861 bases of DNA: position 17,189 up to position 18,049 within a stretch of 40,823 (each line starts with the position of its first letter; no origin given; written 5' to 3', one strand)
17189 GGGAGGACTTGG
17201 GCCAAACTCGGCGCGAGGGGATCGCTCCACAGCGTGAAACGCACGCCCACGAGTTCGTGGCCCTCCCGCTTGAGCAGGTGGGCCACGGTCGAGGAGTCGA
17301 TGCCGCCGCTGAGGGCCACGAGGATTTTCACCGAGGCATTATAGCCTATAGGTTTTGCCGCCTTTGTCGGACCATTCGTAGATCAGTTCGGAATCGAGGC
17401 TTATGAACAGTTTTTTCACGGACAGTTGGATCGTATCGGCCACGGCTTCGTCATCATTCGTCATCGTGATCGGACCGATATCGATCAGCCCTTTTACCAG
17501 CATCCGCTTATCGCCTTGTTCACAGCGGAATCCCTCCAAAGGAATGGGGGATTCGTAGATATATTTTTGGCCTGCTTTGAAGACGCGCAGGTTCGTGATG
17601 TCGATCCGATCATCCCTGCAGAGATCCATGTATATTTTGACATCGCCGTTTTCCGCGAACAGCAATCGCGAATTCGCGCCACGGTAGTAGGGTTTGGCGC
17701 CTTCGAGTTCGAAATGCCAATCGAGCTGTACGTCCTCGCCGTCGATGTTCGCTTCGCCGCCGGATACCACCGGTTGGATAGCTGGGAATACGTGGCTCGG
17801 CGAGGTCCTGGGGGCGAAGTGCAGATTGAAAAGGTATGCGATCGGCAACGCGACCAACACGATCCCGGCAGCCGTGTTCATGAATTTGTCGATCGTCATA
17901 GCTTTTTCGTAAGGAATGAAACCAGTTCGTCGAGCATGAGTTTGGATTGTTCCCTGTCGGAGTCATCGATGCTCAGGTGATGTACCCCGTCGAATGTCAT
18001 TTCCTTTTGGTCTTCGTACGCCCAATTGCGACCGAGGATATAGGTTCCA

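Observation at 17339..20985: Giant signal-less protein ending in a GxSxG lipase-like module, translationally coupled to a small membrane protein: candidate polymorphic toxin-immunity pair with no known secretion system nearby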

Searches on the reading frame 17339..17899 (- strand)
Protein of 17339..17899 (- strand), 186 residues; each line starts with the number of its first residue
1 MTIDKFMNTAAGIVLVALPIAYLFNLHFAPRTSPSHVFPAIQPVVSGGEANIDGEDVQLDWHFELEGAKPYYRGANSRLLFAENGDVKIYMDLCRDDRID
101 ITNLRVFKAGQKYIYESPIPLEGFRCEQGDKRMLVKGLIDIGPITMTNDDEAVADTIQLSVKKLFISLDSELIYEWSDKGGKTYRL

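Call 3: search_protein_families(library=pfam, proteins=[window:17339-17899:-], max_evalue=1)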
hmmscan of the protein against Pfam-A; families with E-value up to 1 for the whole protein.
window:17339-17899:- (186 aa): 1 family
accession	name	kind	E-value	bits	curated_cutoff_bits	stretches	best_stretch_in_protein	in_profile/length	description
PF24388.1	Permuted_GreAB-C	-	0.089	12.9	27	1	35-67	10-43/54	Permuted GreAB-C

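Call 4: search_protein_families(library=ncbifam, proteins=[window:17339-17899:-], max_evalue=1)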
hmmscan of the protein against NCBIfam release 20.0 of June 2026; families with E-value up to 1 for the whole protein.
window:17339-17899:- (186 aa): 0 families

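Call 6: search_solved_structures(query=window:17339-17899:-, max_evalue=10)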
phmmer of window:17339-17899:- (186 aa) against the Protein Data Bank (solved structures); distinct sequences matched with E-value up to 10: 2.
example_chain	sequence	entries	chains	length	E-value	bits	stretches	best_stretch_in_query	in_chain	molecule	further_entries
2jqm_A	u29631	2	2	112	0.73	13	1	136-181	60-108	Envelope protein E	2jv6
2ivn_A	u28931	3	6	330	0.93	12.6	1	83-128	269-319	O-SIALOGLYCOPROTEIN ENDOPEPTIDASE | UP1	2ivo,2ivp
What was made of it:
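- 17339..17899 (-): 186-aa ORF with an N-terminal membrane anchor (residues ~5-24) and a conserved C-terminal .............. It is the candidate cognate immunity protein and is translationally coupled through an ATGA overlap. There is no family hit (calls 3, 4, 6).
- On Lipase-specific foldase (Lif): There is no PDB sequence hit (call 6).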

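Call 27: find_homologous_proteins(query=window:17339-17899:-, max_evalue=0.01)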
Query window:17339-17899:- (186 aa): 2 proteins with E <= 0.01 among 55 candidates.
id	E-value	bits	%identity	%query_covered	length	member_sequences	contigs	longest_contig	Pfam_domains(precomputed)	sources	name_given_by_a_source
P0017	8.9e-121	419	100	100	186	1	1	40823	-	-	-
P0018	4.8e-38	149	43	100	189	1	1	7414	-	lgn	-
